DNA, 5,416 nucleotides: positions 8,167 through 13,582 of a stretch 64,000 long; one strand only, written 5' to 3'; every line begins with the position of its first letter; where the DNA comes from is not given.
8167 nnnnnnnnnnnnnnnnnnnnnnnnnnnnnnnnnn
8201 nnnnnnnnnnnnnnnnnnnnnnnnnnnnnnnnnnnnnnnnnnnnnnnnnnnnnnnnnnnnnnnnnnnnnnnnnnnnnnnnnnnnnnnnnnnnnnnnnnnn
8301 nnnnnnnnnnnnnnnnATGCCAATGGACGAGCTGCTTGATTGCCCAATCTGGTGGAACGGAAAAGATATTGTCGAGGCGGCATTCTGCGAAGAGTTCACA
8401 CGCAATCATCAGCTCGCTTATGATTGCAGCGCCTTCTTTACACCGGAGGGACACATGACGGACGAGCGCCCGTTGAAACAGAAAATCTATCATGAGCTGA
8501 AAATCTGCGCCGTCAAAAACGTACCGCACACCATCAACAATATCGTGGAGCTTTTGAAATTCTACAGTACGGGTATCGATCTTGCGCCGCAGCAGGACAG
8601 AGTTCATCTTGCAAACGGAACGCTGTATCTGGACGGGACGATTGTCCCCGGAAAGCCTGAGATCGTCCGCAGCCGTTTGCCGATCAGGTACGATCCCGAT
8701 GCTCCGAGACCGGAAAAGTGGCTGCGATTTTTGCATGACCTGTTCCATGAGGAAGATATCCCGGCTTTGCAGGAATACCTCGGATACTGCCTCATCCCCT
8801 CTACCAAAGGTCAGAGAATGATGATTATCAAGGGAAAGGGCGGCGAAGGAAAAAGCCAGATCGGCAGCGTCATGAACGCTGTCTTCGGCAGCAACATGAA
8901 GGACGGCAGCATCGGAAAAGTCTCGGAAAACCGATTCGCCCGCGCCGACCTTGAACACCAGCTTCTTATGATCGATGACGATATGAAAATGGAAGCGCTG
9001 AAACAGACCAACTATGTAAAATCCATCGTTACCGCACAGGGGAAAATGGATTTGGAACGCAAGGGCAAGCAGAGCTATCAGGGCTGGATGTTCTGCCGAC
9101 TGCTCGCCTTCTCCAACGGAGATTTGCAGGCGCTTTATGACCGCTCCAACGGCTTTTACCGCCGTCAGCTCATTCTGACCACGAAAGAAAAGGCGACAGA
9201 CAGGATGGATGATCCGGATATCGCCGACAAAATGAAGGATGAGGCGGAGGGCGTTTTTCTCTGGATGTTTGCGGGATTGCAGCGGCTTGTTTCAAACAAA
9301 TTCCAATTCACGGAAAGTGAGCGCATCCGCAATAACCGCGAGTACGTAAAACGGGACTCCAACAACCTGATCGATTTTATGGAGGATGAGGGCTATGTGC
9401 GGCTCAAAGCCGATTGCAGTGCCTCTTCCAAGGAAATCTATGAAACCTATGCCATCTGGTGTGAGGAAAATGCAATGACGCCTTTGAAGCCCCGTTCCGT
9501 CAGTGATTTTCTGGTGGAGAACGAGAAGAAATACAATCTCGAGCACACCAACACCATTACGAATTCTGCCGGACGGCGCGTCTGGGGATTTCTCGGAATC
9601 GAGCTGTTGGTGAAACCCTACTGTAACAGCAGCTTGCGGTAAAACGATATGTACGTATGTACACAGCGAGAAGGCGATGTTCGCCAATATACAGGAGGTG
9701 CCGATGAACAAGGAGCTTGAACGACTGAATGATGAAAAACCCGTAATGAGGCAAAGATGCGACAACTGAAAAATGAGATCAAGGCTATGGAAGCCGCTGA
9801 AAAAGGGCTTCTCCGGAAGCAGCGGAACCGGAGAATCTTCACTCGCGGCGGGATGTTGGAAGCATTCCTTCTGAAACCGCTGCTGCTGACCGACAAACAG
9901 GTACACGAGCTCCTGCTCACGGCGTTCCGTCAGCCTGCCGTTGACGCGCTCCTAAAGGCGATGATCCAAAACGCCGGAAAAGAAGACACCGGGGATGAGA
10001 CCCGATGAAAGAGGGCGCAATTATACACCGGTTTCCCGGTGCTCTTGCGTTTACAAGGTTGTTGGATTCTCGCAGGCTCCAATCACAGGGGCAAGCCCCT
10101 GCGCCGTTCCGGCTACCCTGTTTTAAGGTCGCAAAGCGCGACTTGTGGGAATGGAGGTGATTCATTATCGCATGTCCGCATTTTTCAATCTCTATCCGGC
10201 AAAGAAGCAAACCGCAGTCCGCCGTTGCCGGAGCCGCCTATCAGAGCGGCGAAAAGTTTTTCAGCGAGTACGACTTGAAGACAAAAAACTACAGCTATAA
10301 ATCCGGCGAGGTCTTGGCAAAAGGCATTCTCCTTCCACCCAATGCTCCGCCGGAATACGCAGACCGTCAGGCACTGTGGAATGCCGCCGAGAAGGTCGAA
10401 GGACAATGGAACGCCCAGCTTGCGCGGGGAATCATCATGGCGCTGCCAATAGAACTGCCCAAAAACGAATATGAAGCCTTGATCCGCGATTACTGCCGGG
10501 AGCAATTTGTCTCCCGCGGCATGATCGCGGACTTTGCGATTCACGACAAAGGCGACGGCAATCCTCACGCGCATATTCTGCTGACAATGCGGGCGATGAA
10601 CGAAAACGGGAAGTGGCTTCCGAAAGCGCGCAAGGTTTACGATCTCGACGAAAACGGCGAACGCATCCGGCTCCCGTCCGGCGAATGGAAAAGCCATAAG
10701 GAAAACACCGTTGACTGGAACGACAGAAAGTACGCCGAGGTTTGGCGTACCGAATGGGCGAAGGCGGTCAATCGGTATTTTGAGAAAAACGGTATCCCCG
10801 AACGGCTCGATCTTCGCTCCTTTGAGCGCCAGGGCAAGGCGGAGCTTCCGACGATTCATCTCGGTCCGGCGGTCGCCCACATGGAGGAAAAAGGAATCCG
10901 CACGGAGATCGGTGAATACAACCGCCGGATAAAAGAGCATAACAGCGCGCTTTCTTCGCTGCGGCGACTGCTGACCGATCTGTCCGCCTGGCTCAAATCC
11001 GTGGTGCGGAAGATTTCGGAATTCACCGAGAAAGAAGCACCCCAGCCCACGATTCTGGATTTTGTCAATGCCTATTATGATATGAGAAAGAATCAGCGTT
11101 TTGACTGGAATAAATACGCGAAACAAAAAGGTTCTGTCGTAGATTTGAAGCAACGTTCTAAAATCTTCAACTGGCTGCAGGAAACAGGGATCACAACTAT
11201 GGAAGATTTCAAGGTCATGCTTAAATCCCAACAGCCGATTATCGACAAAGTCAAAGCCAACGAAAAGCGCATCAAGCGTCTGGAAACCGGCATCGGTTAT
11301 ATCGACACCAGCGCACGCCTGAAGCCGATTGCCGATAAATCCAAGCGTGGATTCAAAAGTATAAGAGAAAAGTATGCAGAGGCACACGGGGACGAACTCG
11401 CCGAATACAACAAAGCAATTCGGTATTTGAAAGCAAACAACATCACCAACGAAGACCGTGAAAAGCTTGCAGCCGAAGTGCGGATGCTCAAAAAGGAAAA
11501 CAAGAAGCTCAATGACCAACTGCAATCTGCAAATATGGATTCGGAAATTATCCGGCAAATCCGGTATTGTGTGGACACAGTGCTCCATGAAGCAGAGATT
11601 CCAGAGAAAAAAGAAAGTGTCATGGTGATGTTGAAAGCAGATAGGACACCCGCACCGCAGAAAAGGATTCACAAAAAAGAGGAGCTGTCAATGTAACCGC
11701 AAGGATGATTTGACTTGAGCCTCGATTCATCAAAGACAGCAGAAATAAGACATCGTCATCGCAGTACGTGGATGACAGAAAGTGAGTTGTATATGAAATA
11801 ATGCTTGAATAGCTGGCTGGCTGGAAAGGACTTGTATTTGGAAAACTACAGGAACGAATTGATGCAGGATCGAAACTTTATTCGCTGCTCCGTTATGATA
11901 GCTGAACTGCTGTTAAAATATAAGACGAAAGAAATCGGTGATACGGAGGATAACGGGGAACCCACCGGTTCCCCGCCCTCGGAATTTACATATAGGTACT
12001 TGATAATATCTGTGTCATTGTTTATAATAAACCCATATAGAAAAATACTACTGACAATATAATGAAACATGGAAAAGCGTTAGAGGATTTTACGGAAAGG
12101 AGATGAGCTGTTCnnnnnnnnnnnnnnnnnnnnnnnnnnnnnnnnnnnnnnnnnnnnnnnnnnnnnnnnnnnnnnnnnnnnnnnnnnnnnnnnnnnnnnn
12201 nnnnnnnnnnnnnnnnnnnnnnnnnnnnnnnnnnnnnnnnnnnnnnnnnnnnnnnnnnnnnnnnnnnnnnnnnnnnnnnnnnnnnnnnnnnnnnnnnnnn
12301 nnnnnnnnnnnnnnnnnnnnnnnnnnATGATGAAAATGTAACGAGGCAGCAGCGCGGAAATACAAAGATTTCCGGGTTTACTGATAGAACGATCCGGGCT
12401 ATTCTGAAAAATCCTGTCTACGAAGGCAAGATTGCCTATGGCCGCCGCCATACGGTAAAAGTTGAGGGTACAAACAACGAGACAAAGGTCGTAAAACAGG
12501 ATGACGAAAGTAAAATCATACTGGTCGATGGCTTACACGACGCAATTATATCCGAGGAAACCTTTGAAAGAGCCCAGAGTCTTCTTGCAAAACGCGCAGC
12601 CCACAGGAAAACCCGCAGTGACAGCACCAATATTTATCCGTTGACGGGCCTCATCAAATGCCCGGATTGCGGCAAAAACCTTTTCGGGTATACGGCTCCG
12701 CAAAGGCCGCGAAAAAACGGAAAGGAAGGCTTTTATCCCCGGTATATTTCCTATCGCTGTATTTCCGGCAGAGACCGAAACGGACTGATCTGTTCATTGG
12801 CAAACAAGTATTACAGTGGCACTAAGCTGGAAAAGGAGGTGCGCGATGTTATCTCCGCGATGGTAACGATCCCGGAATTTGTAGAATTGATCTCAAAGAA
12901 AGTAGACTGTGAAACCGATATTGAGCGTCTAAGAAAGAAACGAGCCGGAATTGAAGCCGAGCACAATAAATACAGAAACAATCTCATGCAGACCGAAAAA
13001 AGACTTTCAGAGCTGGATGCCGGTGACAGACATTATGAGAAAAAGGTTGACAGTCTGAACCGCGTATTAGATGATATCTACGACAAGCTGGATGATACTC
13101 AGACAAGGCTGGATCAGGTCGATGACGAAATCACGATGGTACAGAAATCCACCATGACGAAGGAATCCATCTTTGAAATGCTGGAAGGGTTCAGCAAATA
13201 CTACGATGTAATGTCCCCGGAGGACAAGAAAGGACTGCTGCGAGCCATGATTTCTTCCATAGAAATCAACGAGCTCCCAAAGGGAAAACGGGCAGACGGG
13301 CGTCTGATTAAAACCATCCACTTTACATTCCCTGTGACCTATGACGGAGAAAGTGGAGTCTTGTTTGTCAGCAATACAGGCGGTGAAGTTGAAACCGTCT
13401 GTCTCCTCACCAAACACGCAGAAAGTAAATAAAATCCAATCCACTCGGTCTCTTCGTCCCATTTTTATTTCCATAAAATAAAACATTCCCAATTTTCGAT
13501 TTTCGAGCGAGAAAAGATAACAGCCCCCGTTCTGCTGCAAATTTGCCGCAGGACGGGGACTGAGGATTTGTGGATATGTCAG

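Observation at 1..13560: Lower-GC mobilizable element carrying the R-M/defence cargo; right boundary near 13.45-13.56 kb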

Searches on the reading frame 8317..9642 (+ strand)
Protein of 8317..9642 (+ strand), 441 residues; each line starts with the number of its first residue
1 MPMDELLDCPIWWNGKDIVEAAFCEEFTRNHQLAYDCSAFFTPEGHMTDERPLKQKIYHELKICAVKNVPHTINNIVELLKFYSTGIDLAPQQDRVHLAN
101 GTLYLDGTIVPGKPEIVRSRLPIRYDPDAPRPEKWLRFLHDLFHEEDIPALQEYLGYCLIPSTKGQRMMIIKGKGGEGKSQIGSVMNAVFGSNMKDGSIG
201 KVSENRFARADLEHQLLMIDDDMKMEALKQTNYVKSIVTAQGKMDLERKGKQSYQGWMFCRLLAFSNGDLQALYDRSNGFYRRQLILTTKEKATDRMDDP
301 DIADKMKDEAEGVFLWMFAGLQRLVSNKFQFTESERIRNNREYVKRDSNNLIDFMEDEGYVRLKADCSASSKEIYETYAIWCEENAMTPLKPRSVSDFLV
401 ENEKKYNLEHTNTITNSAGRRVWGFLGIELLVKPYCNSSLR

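Call 5: search_protein_families(library=pfam, proteins=[window:8317-9642:+], max_evalue=0.01)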
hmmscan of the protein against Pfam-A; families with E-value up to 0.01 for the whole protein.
window:8317-9642:+ (441 aa): 2 families
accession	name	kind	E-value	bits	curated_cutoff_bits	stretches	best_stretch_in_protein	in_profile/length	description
PF19263.5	DUF5906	-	5.3e-19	69.4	27.6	1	172-283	2-114/114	Family of unknown function (DUF5906)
PF09079.17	Cdc6_C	-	0.0019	18.5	25.1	1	368-401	28-61/96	CDC6, C terminal winged helix domain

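Call 8: search_protein_families(library=padloc, proteins=[window:8317-9642:+], max_evalue=0.01)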
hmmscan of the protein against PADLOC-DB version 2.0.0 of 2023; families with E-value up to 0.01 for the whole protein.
window:8317-9642:+ (441 aa): 0 families

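Call 9: search_protein_families(library=ncbifam, proteins=[window:8317-9642:+], max_evalue=0.01)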
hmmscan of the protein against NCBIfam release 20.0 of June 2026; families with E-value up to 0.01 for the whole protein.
window:8317-9642:+ (441 aa): 3 families
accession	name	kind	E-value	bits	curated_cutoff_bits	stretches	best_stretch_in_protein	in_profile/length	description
TIGR01613.1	primase_Cterm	subfamily_domain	1.7e-34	119.1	108.7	1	108-391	16-300/304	phage/plasmid primase, P4 family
NF011296.0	PRK14709.1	subfamily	3.8e-16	58.8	613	2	132-195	169-234/469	hypothetical protein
NF005477.0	PRK07078.1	subfamily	2.1e-07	29.5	1014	1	133-249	456-563/759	hypothetical protein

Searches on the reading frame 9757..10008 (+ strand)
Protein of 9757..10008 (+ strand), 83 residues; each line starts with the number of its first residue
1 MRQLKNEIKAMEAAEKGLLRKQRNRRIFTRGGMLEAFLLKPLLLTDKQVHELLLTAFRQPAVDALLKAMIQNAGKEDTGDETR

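Call 5: search_protein_families(library=pfam, proteins=[window:9757-10008:+], max_evalue=0.01)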
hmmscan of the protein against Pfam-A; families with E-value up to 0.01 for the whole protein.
window:9757-10008:+ (83 aa): 1 family
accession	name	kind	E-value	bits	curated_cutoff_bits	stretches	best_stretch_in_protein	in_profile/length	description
PF12958.12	DUF3847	-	3.1e-09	37.2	40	1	2-65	17-80/81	Protein of unknown function (DUF3847)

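Call 9: search_protein_families(library=ncbifam, proteins=[window:9757-10008:+], max_evalue=0.01)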
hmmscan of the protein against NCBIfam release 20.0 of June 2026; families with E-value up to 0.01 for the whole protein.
window:9757-10008:+ (83 aa): 0 families

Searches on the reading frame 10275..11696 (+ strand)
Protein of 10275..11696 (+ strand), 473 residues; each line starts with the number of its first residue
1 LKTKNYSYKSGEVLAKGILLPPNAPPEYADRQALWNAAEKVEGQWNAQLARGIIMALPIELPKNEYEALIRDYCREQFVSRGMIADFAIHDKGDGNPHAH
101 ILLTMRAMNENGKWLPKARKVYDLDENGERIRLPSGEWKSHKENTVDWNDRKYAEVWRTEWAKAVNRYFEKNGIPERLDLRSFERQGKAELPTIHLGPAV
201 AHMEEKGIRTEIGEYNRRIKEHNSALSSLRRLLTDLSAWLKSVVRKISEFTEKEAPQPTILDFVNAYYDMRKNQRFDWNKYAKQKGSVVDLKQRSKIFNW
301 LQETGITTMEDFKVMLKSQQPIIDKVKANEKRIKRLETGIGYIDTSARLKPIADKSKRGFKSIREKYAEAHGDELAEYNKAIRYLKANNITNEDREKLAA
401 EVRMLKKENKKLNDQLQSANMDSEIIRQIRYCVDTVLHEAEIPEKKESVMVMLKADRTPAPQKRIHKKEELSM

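Call 5: search_protein_families(library=pfam, proteins=[window:10275-11696:+], max_evalue=0.01)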
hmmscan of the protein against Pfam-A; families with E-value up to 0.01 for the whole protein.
window:10275-11696:+ (473 aa): 1 family
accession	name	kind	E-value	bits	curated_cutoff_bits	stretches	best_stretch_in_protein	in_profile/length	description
PF03389.21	MobA_MobL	-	3.9e-76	256.2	26.7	1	3-206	23-224/224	MobA/MobL family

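Call 9: search_protein_families(library=ncbifam, proteins=[window:10275-11696:+], max_evalue=0.01)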
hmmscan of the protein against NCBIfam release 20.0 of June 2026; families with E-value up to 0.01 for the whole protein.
window:10275-11696:+ (473 aa): 4 families
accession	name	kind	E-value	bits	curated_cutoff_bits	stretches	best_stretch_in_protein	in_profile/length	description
NF041496.1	MobQ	equivalog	3.1e-54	183.8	200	1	3-186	39-197/197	MobQ family relaxase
TIGR02768.1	TraA_Ti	equivalog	4e-47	161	590.45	1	4-254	40-270/751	Ti-type conjugative transfer relaxase TraA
NF010464.0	PRK13889.1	subfamily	9.7e-42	142.9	1015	2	3-112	39-151/992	conjugal transfer relaxase TraA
NF010402.0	PRK13826.1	subfamily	1.3e-30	106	1317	1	32-254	77-292/1102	Dtr system oriT relaxase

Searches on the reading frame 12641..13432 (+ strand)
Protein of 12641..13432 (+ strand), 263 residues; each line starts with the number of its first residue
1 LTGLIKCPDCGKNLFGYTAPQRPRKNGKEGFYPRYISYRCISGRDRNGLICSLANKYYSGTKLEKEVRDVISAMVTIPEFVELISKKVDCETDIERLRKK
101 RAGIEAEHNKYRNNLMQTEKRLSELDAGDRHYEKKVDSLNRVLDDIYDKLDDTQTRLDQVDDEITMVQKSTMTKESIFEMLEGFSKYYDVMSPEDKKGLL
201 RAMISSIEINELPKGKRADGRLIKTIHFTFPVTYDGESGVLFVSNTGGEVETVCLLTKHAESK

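Call 5: search_protein_families(library=pfam, proteins=[window:12641-13432:+], max_evalue=0.01)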
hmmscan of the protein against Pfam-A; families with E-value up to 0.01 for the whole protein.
window:12641-13432:+ (263 aa): 3 families
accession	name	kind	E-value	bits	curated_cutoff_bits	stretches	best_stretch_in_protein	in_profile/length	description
PF13408.12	Zn_ribbon_recom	-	4.3e-07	30.7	25.3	1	2-71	3-57/58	Recombinase zinc beta ribbon domain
PF00261.25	Tropomyosin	-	0.00014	21.8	38.6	1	98-168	5-236/242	Tropomyosin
PF24319.2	DUF7491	-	0.0064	17.1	30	0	93-169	8-84/90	Coiled-coil region of unknown function (DUF7491)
